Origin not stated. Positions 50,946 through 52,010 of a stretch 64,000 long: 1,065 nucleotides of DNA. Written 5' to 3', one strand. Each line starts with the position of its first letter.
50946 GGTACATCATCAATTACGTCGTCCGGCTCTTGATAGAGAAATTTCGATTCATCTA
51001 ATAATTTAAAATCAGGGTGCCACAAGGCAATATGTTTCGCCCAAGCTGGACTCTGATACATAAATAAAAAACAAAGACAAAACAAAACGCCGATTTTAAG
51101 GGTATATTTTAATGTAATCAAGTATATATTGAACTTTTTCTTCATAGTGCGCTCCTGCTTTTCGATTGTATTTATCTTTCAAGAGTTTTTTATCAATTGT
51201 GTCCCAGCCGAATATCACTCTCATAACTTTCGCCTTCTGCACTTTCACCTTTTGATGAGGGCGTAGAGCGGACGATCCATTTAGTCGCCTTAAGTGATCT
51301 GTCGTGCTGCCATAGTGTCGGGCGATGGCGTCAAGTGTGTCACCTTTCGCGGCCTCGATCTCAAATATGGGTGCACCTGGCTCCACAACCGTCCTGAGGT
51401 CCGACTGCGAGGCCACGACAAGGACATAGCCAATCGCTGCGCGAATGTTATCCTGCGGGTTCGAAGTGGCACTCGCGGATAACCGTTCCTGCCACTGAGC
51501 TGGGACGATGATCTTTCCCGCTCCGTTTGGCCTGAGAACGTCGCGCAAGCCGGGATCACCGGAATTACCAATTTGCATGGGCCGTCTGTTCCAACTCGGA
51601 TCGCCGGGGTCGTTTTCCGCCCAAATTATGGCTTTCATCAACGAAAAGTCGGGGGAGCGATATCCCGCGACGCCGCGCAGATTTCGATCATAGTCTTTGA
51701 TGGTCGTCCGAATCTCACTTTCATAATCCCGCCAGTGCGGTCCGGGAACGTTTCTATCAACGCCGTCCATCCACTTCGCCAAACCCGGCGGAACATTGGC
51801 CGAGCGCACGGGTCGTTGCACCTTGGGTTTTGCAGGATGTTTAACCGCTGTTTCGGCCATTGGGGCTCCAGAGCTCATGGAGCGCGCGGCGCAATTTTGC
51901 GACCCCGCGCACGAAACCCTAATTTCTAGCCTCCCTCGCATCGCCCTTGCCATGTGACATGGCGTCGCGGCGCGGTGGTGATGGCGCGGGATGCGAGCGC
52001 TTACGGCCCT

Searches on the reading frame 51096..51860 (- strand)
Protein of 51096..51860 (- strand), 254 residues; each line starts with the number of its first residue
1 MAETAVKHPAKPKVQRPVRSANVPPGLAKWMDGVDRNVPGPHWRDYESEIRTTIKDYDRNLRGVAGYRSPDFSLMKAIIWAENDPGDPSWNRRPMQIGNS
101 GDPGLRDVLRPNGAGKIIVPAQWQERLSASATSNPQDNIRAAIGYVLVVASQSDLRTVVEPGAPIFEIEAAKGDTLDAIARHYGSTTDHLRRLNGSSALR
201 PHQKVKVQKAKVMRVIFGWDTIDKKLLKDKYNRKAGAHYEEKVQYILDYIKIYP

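Call 7: search_protein_families(library=pfam, proteins=[window:51096-51860:-], max_evalue=0.1)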
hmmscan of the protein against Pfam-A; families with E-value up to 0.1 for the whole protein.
window:51096-51860:- (254 aa): 2 families
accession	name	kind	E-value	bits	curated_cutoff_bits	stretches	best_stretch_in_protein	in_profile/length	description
PF01476.26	LysM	-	6.2e-06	26.5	20.9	1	172-207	5-42/43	LysM domain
PF05489.18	Phage_tail_X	-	0.053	13.6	22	0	168-187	3-23/60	Phage Tail Protein X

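Call 8: search_protein_families(library=ncbifam, proteins=[window:51096-51860:-], max_evalue=0.1)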
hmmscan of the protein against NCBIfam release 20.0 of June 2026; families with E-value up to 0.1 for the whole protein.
window:51096-51860:- (254 aa): 3 families
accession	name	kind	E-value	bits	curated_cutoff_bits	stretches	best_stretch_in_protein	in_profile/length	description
NF050804.1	CellDivDipMCaul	equivalog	0.00028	19.8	900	1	127-209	97-180/634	cell division endopeptidase DipM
NF008050.0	PRK10783.1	equivalog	0.0019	16.6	508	1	106-211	297-391/457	murein transglycosylase D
NF042931.1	SAG1386_EF1546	equivalog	0.045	13.8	80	1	170-206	114-156/158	SAG1386/EF1546 family surface-associated protein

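Call 11: find_homologous_proteins(query=window:51096-51860:-)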
Query window:51096-51860:- (254 aa): 5 proteins with E <= 0.001 among 1254 candidates.
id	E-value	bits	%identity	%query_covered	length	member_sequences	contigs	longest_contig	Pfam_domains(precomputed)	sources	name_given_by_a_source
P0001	3.5e-169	579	100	100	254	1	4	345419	PF01476.27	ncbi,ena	-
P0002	1.4e-126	439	77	100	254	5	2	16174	PF01476.27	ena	-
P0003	4.3e-120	418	71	100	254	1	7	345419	-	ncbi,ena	-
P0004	9.3e-45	171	38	93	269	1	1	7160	PF01476.27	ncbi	-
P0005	2.7e-36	143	34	90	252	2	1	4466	PF01476.27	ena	-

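Call 13: find_encoding_contigs(protein=P0002, flank=10000, max_places=4)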
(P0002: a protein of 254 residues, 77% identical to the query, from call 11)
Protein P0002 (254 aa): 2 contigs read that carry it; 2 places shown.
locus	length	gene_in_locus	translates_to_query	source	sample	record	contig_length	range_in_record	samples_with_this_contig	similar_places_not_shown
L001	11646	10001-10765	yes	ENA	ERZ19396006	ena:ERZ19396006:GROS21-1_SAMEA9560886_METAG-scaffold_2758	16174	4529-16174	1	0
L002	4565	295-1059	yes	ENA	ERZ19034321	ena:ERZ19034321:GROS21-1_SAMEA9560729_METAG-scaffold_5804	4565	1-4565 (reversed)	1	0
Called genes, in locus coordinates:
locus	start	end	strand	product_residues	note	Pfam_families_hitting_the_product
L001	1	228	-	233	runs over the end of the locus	-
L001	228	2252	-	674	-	PF02321:OEP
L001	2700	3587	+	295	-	PF16747:Adhesin_E (weak)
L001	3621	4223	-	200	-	PF21176:RecR_HhH, PF02132:RecR_ZnF (weak), PF13662:Toprim_4, PF21175:RecR_C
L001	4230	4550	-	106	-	PF02575:YbaB_DNA_bd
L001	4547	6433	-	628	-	PF13191:AAA_16 (weak), PF13177:DNA_pol3_delta2, PF13401:AAA_22, PF13604:AAA_30 (weak), PF00004:AAA, PF22608:DNAX_ATPase_lid, PF12169:DNA_pol3_gamma3, PF12362:DUF3646, +2 more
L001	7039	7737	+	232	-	-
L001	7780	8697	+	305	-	-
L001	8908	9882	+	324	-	-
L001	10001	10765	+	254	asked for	PF01476:LysM (weak)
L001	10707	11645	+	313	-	?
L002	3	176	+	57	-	?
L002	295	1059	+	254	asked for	PF01476:LysM (weak)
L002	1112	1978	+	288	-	-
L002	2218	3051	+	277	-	-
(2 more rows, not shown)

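Call 14: find_encoding_contigs(protein=P0004, flank=10000, max_places=4)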
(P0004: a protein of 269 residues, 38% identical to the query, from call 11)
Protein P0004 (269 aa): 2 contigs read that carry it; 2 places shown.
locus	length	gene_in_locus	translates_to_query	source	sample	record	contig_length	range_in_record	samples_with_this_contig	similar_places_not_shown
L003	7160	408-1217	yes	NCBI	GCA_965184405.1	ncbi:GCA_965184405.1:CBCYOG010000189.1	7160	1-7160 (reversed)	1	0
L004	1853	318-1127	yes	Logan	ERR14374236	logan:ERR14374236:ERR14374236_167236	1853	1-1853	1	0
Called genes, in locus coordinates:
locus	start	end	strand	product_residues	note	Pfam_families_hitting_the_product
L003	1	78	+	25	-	?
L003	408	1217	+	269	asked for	PF01476:LysM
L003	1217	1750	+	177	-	PF07007:LprI (weak)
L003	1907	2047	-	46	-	-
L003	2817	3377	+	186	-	-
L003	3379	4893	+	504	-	PF00648:Peptidase_C2 (weak), PF20410:X-Tfes_XVIPCD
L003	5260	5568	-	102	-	PF00480:ROK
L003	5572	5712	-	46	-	-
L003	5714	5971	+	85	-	-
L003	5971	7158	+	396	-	?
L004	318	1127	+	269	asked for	PF01476:LysM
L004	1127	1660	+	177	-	PF07007:LprI (weak)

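Call 17: find_encoding_contigs(protein=P0001, flank=1000, max_places=6)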
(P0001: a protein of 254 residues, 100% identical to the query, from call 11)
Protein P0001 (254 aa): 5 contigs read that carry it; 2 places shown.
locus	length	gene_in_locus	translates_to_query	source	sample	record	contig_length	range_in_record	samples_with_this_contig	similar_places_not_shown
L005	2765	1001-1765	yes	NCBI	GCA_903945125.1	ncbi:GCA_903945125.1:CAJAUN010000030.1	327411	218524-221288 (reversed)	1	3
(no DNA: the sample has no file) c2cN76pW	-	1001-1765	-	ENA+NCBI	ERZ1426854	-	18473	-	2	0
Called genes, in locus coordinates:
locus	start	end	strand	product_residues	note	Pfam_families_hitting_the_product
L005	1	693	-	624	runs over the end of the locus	PF13177:DNA_pol3_delta2, PF13191:AAA_16 (weak), PF13604:AAA_30 (weak), PF07728:AAA_5 (weak), PF00004:AAA, PF22608:DNAX_ATPase_lid, PF12169:DNA_pol3_gamma3, PF12362:DUF3646, +2 more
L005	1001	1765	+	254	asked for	PF01476:LysM (weak)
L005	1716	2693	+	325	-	-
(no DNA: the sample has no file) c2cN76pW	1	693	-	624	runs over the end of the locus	PF13177:DNA_pol3_delta2, PF13191:AAA_16 (weak), PF13604:AAA_30 (weak), PF07728:AAA_5 (weak), PF00004:AAA, PF22608:DNAX_ATPase_lid, PF12169:DNA_pol3_gamma3, PF12362:DUF3646, +2 more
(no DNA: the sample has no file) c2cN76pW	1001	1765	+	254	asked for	PF01476:LysM (weak)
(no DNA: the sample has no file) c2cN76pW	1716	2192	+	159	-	?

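Call 18: find_encoding_contigs(protein=P0005, flank=10000, max_places=4)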
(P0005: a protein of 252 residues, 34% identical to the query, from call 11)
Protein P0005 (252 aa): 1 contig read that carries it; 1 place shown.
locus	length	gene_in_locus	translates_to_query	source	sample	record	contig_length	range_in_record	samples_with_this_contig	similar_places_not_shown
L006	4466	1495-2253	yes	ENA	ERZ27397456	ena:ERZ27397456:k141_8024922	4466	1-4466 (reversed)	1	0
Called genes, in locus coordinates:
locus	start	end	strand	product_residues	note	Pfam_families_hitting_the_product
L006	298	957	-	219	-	PF11740:KfrA_N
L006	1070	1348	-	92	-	PF04076:BOF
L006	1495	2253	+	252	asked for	PF01476:LysM (weak)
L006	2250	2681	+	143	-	-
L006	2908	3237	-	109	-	PF05016:ParE_toxin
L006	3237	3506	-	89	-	PF02604:PhdYeFM_antitox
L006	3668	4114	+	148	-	PF02082:Rrf2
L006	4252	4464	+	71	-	?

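Call 25: find_homologous_proteins(query=A1, max_evalue=0.01)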
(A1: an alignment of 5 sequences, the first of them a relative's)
Query A1 (5 sequences) (254 aa, profile of the alignment): 322 proteins with E <= 0.01 among 8000 candidates; the best 120 are listed.
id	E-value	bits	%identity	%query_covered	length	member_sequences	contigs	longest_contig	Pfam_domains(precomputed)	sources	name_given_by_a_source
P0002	1.6e-133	462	77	100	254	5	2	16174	PF01476.27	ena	-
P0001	3.2e-133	461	100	100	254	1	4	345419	PF01476.27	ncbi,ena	-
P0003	2.4e-131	454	71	100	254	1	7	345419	-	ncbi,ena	-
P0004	8.0e-117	407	38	93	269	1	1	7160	PF01476.27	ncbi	-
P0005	6.1e-113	394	34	90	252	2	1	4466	PF01476.27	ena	-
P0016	5.4e-105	368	36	89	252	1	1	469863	PF01476.27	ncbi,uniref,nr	ncbi:hypothetical protein JOD97_004294 [Duganella sp. 1411]|uniref:LysM peptidoglycan-binding domain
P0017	3.0e-103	362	35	91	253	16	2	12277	PF01476.27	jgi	jgi:hypothetical protein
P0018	3.3e-102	359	36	93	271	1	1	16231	PF01476.27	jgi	jgi:LysM domain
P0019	9.0e-102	358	35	86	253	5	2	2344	PF01476.27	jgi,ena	jgi:hypothetical protein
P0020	1.3e-101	357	37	87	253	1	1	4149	PF01476.27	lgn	-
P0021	6.1e-100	352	41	92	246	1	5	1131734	PF01476.27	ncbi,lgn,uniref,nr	ncbi:LysM peptidoglycan-binding domain-containing protein [Burkholderia cenocepacia]|uniref:LysM pep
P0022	6.2e-100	352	35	87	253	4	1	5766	PF01476.27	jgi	jgi:hypothetical protein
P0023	7.3e-100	351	39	89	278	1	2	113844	PF01476.27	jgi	jgi:hypothetical protein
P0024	7.5e-100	351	36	90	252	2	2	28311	PF01476.27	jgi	jgi:hypothetical protein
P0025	3.4e-99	349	42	89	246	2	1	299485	PF01476.27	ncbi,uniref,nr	ncbi:LysM domain-containing protein [Burkholderia sp. A2]|uniref:LysM peptidoglycan-binding domain-c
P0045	7.1e-94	332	37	91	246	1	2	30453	PF01476.27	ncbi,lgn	ncbi:MAG: LysM domain-containing protein [Acetobacter papayae]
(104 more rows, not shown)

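Call 26: find_encoding_contigs(protein=P0021, flank=8000, max_places=3)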
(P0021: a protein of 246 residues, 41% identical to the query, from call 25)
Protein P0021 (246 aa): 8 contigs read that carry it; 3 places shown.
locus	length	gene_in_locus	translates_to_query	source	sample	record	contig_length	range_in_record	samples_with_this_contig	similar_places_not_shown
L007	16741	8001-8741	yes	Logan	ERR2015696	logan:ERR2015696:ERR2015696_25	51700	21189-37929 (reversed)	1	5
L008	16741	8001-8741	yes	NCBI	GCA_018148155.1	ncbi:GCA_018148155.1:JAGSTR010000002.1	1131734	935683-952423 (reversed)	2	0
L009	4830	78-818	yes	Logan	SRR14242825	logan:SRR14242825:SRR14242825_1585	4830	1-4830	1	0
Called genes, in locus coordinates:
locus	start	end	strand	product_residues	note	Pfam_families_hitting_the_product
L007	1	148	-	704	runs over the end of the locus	PF10136:SpecificRecomb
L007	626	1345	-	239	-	PF03886:ABC_trans_aux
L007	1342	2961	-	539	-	PF02470:MlaD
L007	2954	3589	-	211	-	PF04403:PqiA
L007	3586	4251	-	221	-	PF04403:PqiA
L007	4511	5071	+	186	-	PF01292:Ni_hydr_CYTB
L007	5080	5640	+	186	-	PF04264:YceI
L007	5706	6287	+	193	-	PF04264:YceI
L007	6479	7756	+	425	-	PF00083:Sugar_tr, PF07690:MFS_1, PF00083:Sugar_tr (weak), PF07690:MFS_1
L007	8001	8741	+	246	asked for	PF01476:LysM (weak)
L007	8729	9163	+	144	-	PF07007:LprI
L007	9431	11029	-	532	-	PF00595:PDZ (weak), PF13180:PDZ_2, PF17820:PDZ_6, PF03572:Peptidase_S41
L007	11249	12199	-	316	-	PF07549:Sec_GG, PF02355:SecD_SecF_C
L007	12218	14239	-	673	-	PF13721:SecD-TM1, PF07549:Sec_GG (weak), PF21760:SecD_1st, PF22599:SecDF_P1_head, PF02355:SecD_SecF_C, PF03176:MMPL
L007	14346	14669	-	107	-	PF02699:YajC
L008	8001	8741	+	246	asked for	PF01476:LysM (weak)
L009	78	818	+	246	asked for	PF01476:LysM (weak)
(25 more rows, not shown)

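Call 27: find_encoding_contigs(protein=P0045, flank=8000, max_places=2)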
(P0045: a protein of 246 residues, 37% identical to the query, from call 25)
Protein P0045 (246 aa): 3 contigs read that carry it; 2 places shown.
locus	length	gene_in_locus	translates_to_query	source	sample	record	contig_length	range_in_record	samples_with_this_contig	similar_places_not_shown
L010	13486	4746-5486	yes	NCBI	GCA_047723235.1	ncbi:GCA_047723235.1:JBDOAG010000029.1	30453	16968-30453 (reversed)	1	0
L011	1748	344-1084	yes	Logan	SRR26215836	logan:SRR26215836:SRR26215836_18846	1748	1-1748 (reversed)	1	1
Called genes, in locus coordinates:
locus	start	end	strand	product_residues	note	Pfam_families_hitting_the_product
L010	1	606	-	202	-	PF03167:UDG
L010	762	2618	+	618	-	PF00515:TPR_1 (faint), PF07719:TPR_2 (faint), PF13174:TPR_6 (faint), PF13181:TPR_8 (faint), PF09976:TPR_21 (weak), PF14559:TPR_19 (weak), PF13414:TPR_11 (weak), PF14559:TPR_19 (weak), +6 more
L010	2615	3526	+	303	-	PF00288:GHMP_kinases_N, PF08544:GHMP_kinases_C (weak)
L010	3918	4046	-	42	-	-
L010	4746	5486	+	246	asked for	PF01476:LysM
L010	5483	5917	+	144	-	PF07007:LprI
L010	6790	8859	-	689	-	PF00571:CBS (faint), PF00990:GGDEF, PF00563:EAL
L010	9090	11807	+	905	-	PF17900:Peptidase_M1_N, PF01433:Peptidase_M1, PF11838:ERAP1_C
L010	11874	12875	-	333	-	PF00106:adh_short, PF08659:KR, PF13561:adh_short_C2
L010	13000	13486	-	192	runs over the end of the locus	PF09335:VTT_dom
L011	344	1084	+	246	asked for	PF01476:LysM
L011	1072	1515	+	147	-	PF07007:LprI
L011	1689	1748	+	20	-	?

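Call 38: search_solved_structures(query=A3, max_evalue=1, show_alignments=2)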
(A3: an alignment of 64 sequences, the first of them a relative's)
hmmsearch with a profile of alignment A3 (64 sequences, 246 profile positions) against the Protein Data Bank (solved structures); distinct sequences matched with E-value up to 1: 18.
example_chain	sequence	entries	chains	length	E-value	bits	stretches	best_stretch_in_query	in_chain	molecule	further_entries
8i2e_B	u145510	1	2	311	7.7e-19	71.1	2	152-195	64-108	Probable peptidoglycan endopeptidase LytE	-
4uz2_A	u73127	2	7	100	1.7e-13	53.6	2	154-194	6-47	CELL WALL-BINDING ENDOPEPTIDASE-RELATED PROTEIN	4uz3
4xcm_A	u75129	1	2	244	4.1e-12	49.1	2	154-194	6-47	Cell wall-binding endopeptidase-related protein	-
5k2l_A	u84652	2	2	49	4.5e-05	26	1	154-192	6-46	Chitinase, lysozyme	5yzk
5yz6_A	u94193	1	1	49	5.8e-05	25.6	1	154-192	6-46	Chitinase, lysozyme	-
4s3j_A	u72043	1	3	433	0.00027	23.4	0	150-191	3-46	Cortical-lytic enzyme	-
1e0g_A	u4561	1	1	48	0.00036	23.1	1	154-192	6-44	Membrane-bound lytic murein transglycosylase D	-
2mkx_A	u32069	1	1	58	0.00054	22.5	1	154-198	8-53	Autolysin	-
7aor_e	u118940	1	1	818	0.016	17.7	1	153-197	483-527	uS10m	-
8rhe_A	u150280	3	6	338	0.026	17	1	151-192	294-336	LysM peptidoglycan-binding domain-containing protein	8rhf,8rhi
4b8v_A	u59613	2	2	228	0.034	16.6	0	129-182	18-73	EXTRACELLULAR PROTEIN 6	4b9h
11ci_A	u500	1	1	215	0.065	15.7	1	150-193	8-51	Probable cell wall hydrolase LytN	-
4eby_A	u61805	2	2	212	0.26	13.7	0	154-183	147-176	Chitin elicitor receptor kinase 1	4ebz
1y0h_A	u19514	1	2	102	0.33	13.4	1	91-135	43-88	hypothetical protein Rv0793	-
5bum_A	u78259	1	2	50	0.33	13.3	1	154-191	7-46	Chitinase A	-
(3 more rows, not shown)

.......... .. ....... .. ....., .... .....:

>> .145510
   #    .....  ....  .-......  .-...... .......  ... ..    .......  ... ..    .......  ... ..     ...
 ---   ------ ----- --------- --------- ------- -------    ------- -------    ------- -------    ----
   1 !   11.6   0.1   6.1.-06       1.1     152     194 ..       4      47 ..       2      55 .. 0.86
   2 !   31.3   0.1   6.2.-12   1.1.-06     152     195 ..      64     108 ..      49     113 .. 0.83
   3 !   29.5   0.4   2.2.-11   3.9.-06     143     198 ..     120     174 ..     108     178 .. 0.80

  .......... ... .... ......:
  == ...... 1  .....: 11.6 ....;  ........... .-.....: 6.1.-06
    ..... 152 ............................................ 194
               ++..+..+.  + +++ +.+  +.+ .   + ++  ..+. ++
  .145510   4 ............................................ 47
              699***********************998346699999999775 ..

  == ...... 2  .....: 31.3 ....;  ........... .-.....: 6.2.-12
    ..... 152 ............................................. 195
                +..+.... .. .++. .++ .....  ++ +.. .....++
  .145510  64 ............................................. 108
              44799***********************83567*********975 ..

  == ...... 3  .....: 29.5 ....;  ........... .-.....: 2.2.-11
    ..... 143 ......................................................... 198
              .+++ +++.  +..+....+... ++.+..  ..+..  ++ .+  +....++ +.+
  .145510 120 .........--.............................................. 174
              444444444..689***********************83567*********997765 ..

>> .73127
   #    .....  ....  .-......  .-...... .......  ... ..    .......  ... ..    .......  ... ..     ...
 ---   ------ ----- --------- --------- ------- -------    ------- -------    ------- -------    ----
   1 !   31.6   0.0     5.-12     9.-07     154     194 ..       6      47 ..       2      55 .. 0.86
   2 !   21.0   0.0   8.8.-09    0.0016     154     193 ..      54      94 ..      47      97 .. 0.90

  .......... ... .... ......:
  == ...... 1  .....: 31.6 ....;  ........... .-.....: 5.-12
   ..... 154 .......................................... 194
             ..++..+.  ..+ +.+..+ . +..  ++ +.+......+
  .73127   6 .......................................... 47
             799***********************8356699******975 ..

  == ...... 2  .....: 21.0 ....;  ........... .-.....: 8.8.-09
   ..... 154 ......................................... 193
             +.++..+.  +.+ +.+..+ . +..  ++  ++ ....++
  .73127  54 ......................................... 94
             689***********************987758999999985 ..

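Call 44: predict_structure(alignment_id=A3)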
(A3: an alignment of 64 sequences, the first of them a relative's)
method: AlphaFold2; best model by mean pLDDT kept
length: 254 residues; sequences in the alignment: 64
mean_pLDDT: 92.7   pTM: 0.86
mean pLDDT of the five models: 92.7, 92.3, 91.8, 91.2, 91.2
residues with pLDDT >= 90: 208; 70-90: 39; 50-70: 7; < 50: 0
segments of 3 or more residues with pLDDT < 50: none
pLDDT, mean of each block of 10 residues (from residue 1): 67 88 93 91 95 98 95 97 88 89 89 94 91 95 97 96 97 97 98 95 98 95 95 83 96 94
secondary structure, 60 per line:
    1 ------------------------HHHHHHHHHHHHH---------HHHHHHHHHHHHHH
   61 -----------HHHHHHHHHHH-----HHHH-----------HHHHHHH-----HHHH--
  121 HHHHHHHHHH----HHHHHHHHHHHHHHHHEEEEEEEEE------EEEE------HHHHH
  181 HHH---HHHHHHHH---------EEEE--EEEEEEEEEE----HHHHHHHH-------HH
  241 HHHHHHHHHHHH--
elements in order: H25-37 H47-60 H72-82 H88-91 H103-109 H115-118 H121-130 H135-150 E151-159 E166-169 H176-183 H187-194 E204-207 E210-219 H224-231 H239-252

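Call 48: fold_search(model_id=the predicted structure, library=pdb)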
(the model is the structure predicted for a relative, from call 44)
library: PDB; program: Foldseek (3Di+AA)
matches with E <= 10: 101; with E <= 0.001: 0
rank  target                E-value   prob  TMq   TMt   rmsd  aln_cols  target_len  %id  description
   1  4uz3_C                1.5e-02  1.00  0.17  0.84   1.4        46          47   46  Crystal structure of the N-terminal LysM domains from the putative NlpC/P60 D,L endopeptidase from T. thermophilus bou (released 2015-01-14)
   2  4uz2_B                1.8e-02  1.00  0.17  0.42   1.6        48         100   44  Crystal structure of the N-terminal LysM domains from the putative NlpC/P60 D,L endopeptidase from T. thermophilus (released 2015-01-14)
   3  4uz3_B                2.0e-02  1.00  0.17  0.44   1.2        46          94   46  Crystal structure of the N-terminal LysM domains from the putative NlpC/P60 D,L endopeptidase from T. thermophilus bou (released 2015-01-14)
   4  4uz2_A                2.6e-02  1.00  0.18  0.44   3.0        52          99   33  Crystal structure of the N-terminal LysM domains from the putative NlpC/P60 D,L endopeptidase from T. thermophilus (released 2015-01-14)
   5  4uz2_C                2.7e-02  1.00  0.17  0.42   1.2        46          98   46  Crystal structure of the N-terminal LysM domains from the putative NlpC/P60 D,L endopeptidase from T. thermophilus (released 2015-01-14)
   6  4uz2_D                3.4e-02  0.98  0.17  0.43  12.7       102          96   22  Crystal structure of the N-terminal LysM domains from the putative NlpC/P60 D,L endopeptidase from T. thermophilus (released 2015-01-14)
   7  4xcm_B                5.3e-02  1.00  0.17  0.20   2.5        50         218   34  Crystal structure of the putative NlpC/P60 D,L endopeptidase from T. thermophilus (released 2015-01-14)
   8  4xcm_A                9.3e-02  1.00  0.16  0.23   1.0        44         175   48  Crystal structure of the putative NlpC/P60 D,L endopeptidase from T. thermophilus (released 2015-01-14)
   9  8rhf_A                1.2e-01  0.30  0.17  0.13  20.7       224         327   13  Lytic Transglycosylase MltD of Pseudomonas aeruginosa bound to the Natural Product Bulgecin A, with two LysM domains (released 2024-04-17)
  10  2mkx_MODEL_1_A        1.8e-01  1.00  0.17  0.73   1.8        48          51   33  Solution structure of LysM the peptidoglycan binding domain of autolysin AtlA from Enterococcus faecalis (released 2014-06-18)
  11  4b8v_A                2.0e-01  1.00  0.19  0.25   2.5        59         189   22  Cladosporium fulvum LysM effector Ecp6 in complex with a beta-1,4- linked N-acetyl-D-glucosamine tetramer (released 2013-07-17)
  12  8rhf_B                3.0e-01  0.18  0.16  0.12  19.2       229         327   12  Lytic Transglycosylase MltD of Pseudomonas aeruginosa bound to the Natural Product Bulgecin A, with two LysM domains (released 2024-04-17)
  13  9lbz_L                3.2e-01  0.05  0.13  0.07  22.4       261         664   10  unique-vertex of mature phage N4 (released 2025-04-16)
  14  1e0g_MODEL_1_A        3.4e-01  0.99  0.17  0.75   2.3        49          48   26  LYSM Domain from E.coli MLTD (released 2000-06-21)
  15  4s3j_C                4.0e-01  1.00  0.17  0.11   1.7        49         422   28  Crystal structure of the Bacillus cereus spore cortex-lytic enzyme SleL (released 2015-08-19)
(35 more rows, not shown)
